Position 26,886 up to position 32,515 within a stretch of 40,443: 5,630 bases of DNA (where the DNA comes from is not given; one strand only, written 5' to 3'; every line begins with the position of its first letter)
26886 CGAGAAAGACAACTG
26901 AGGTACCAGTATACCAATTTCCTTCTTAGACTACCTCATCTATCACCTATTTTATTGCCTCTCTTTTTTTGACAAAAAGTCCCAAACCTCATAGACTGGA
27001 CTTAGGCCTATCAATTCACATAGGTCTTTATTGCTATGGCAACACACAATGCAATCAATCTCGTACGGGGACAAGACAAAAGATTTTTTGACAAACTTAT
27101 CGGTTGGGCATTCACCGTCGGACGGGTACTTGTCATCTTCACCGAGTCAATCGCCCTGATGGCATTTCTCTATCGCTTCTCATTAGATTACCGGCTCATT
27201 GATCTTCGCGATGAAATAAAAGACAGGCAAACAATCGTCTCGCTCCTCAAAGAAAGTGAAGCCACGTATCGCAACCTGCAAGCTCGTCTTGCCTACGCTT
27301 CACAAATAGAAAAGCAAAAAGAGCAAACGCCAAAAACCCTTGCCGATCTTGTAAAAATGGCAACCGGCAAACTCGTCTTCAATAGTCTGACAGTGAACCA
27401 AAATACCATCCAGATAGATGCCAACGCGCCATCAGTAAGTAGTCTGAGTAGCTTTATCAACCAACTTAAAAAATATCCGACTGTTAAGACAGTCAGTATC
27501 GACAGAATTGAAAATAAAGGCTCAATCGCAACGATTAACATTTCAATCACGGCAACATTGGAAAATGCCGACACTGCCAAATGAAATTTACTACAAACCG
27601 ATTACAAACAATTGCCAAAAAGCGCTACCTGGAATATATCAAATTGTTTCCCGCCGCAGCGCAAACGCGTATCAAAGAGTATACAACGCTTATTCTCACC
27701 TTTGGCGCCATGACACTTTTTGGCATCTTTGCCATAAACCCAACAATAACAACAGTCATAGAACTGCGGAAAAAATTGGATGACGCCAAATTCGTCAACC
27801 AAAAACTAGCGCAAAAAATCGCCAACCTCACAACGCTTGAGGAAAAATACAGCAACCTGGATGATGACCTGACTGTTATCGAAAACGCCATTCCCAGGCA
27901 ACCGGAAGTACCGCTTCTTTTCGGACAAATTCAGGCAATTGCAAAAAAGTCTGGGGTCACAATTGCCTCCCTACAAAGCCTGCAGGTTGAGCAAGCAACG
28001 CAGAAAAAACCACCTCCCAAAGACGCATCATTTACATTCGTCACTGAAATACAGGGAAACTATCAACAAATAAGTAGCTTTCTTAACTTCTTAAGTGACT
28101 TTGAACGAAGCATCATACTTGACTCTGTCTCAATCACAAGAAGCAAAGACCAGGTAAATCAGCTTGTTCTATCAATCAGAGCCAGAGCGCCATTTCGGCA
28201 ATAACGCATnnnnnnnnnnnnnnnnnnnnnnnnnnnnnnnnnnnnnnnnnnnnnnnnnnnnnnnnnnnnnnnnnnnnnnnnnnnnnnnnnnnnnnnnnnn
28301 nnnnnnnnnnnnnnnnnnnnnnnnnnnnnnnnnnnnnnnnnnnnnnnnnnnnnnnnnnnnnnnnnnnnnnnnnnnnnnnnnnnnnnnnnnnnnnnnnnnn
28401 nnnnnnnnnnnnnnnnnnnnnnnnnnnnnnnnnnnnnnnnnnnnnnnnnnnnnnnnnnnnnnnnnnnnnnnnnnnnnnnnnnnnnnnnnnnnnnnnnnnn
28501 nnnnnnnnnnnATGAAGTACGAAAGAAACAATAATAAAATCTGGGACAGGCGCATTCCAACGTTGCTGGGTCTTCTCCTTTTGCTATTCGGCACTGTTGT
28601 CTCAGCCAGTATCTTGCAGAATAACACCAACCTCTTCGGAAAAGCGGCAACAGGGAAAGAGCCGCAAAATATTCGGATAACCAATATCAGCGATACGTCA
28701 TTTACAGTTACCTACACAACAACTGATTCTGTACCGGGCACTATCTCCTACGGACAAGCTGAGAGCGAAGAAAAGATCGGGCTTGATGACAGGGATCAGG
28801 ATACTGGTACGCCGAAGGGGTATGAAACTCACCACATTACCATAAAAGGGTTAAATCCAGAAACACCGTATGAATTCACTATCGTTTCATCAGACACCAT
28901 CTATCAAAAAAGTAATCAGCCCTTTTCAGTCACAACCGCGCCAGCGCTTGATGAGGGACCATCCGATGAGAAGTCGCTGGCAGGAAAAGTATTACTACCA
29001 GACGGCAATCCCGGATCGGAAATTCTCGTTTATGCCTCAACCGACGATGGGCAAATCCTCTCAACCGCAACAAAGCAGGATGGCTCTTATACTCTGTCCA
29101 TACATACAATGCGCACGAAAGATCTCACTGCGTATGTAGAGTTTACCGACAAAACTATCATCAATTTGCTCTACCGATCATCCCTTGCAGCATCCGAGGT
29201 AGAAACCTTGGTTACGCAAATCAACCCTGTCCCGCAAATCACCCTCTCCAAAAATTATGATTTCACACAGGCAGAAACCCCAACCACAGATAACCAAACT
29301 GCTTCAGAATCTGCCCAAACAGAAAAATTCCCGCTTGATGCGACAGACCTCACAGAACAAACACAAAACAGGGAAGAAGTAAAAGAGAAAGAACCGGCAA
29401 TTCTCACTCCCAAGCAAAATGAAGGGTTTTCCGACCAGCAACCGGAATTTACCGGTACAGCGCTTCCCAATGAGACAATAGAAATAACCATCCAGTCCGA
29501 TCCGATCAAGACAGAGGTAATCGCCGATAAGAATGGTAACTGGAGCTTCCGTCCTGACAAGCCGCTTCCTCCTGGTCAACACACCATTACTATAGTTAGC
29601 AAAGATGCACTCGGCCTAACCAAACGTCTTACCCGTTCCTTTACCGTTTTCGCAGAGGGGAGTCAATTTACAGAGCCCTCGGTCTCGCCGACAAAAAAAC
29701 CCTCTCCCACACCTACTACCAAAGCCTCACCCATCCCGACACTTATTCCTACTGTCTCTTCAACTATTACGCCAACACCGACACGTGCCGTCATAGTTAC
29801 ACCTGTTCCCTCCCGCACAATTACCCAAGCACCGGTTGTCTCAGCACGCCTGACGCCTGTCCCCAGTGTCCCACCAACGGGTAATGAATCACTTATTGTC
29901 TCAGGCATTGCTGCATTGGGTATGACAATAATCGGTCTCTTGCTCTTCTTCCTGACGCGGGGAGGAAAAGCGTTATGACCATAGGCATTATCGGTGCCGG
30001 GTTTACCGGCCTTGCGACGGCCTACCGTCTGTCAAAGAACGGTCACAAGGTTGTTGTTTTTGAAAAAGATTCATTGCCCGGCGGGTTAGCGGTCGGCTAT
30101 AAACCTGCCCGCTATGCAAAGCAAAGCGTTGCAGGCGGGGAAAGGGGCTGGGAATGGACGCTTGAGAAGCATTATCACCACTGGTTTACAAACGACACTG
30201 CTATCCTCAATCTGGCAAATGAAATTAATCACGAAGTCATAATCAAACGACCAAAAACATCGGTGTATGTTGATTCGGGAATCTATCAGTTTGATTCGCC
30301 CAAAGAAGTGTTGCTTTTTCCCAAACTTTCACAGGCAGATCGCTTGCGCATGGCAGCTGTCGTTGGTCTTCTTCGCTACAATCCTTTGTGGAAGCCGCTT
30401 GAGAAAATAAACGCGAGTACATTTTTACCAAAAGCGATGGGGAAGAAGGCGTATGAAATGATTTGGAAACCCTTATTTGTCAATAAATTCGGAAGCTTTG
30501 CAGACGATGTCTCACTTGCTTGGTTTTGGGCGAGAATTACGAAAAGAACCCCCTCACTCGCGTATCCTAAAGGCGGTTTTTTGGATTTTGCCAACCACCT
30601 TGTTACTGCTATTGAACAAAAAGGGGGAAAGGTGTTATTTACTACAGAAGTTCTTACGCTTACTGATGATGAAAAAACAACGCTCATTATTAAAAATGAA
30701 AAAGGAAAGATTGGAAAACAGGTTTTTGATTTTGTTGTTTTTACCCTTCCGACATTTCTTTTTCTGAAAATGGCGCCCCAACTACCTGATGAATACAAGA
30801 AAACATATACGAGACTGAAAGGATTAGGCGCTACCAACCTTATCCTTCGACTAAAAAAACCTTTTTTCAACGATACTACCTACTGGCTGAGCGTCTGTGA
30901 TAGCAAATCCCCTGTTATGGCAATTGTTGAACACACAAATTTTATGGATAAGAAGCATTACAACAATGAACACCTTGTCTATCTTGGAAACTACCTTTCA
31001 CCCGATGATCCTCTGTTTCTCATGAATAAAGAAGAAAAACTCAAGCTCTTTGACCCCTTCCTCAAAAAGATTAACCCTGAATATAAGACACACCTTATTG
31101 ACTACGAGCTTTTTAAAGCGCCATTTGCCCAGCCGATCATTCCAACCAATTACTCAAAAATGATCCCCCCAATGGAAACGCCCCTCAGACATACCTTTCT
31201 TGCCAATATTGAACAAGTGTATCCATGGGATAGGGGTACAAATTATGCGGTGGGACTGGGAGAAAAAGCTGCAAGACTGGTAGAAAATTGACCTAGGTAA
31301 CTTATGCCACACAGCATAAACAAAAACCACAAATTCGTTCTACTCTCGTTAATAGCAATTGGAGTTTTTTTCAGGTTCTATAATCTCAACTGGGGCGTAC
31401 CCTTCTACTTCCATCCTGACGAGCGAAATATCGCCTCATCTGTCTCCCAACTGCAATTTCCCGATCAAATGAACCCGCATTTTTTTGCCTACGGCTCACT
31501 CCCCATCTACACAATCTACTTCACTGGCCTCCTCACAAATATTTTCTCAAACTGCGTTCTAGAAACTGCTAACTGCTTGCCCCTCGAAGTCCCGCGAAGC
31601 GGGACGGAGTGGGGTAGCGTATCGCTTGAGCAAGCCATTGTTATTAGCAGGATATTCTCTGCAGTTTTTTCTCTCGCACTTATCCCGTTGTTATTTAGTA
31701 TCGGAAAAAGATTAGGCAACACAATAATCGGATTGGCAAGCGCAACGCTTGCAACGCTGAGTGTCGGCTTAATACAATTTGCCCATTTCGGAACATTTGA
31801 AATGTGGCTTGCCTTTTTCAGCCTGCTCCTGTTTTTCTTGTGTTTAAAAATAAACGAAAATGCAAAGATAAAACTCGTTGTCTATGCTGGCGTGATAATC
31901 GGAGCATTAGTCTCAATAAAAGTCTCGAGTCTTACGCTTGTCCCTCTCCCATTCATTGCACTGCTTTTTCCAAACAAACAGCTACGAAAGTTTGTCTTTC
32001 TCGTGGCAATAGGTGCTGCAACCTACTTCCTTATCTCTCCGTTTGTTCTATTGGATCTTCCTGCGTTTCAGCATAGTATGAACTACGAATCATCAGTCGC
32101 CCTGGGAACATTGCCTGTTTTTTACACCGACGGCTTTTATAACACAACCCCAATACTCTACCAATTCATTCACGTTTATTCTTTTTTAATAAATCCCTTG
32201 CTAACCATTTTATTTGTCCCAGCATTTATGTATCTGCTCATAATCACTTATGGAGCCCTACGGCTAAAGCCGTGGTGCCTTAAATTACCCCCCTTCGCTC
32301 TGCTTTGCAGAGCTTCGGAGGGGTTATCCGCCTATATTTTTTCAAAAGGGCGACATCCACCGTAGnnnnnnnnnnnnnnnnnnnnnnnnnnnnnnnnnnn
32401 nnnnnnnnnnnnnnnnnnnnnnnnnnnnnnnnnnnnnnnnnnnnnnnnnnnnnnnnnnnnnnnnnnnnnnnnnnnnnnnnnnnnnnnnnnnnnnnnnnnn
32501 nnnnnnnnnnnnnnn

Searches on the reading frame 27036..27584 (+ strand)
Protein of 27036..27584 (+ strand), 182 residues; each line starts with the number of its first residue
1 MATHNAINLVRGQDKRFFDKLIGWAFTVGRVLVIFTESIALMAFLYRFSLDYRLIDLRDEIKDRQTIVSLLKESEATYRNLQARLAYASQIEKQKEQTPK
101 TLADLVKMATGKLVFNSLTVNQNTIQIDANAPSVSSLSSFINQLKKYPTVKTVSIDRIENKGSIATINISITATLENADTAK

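Call 102: search_protein_families(library=pfam, max_evalue=0.00001, proteins=[window:27036-27584:+])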
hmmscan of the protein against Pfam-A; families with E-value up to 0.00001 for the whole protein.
window:27036-27584:+ (182 aa): 1 family
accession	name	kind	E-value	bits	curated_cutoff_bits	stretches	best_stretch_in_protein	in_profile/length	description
PF05137.18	PilN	-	9.7e-06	26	22.8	0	102-162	3-63/78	Fimbrial assembly protein (PilN)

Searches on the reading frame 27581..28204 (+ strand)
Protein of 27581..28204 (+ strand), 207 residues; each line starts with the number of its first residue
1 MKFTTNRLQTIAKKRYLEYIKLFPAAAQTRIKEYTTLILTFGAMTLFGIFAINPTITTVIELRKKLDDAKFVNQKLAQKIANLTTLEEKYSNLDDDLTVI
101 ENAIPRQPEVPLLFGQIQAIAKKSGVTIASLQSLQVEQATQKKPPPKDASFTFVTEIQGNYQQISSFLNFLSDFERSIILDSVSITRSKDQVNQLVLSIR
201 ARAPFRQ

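Call 102: search_protein_families(library=pfam, max_evalue=0.00001, proteins=[window:27581-28204:+])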
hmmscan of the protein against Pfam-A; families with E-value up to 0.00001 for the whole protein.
window:27581-28204:+ (207 aa): 1 family
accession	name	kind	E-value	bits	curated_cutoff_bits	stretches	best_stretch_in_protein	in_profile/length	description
PF04350.18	PilO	-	5.7e-13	49.7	22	1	74-202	16-139/145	Pilus assembly protein, PilO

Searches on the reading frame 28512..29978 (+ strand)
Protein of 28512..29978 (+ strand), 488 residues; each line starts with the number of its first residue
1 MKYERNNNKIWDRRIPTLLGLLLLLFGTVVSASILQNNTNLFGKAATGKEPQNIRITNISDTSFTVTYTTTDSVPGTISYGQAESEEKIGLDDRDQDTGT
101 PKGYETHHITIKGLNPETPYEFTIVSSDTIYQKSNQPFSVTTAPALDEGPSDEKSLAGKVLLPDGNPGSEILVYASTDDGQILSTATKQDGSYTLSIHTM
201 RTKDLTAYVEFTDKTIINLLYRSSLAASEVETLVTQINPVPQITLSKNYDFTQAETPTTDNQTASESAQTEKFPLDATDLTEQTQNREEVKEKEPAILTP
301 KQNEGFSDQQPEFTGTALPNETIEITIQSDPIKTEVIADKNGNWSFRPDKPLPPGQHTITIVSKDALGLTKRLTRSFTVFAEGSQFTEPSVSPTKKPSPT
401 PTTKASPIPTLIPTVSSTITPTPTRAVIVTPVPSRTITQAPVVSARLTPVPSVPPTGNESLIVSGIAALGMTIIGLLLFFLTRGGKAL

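Call 102: search_protein_families(library=pfam, max_evalue=0.00001, proteins=[window:28512-29978:+])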
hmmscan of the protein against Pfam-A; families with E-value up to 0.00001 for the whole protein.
window:28512-29978:+ (488 aa): 5 families
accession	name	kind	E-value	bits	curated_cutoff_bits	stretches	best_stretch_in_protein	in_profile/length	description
PF19077.6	Big_13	-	1.7e-12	48.1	27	1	307-379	25-100/102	Bacterial Ig-like domain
PF13620.12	CarboxypepD_reg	-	3.3e-08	34.2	32.3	0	155-196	1-43/82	Carboxypeptidase regulatory-like domain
PF17936.7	Big_6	-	8.6e-08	32.8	27.6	0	304-368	8-71/83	Bacterial Ig domain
PF16656.11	Pur_ac_phosph_N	-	1.2e-07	32.7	30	1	51-142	1-93/93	Purple acid Phosphatase, N-terminal domain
PF00041.27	fn3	-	1.3e-06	29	25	1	50-130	2-72/84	Fibronectin type III domain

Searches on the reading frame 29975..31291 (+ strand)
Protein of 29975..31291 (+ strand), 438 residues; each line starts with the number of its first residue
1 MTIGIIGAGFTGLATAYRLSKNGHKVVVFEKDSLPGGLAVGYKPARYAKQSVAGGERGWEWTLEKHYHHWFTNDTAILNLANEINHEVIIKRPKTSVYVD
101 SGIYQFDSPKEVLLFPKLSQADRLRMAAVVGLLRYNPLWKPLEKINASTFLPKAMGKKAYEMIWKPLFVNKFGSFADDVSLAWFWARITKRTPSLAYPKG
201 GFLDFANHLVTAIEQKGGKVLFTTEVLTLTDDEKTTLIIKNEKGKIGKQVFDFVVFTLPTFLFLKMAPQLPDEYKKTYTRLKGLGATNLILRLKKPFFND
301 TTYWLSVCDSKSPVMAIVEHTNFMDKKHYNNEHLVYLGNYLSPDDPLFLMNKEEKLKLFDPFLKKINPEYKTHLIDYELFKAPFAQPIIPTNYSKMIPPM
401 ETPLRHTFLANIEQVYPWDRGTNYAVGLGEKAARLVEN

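Call 80: search_protein_families(library=pfam, max_evalue=0.00001, proteins=[window:29975-31291:+])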
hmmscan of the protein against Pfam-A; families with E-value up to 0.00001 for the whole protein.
window:29975-31291:+ (438 aa): 3 families
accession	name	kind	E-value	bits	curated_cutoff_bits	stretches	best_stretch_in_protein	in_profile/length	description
PF01593.30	Amino_oxidase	-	4.5e-16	59.6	19.8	1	10-410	1-416/443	Flavin containing amine oxidoreductase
PF01266.30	DAO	-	2.6e-12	47.4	27.9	1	4-36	3-35/353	FAD dependent oxidoreductase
PF13450.12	NAD_binding_8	-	6.9e-11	42.7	21.9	1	5-44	1-40/68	NAD(P)-binding Rossmann-like domain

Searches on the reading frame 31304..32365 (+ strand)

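Call 80: search_protein_families(library=pfam, max_evalue=0.00001, proteins=[window:31304-32365:+])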
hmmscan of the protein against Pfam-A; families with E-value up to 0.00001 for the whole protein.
window:31304-32365:+ (353 aa): 1 family
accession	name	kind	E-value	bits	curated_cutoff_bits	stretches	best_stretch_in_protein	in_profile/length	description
PF13231.12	PMT_2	-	7.1e-06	26.8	26.1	1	116-248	25-158/160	Dolichyl-phosphate-mannose-protein mannosyltransferase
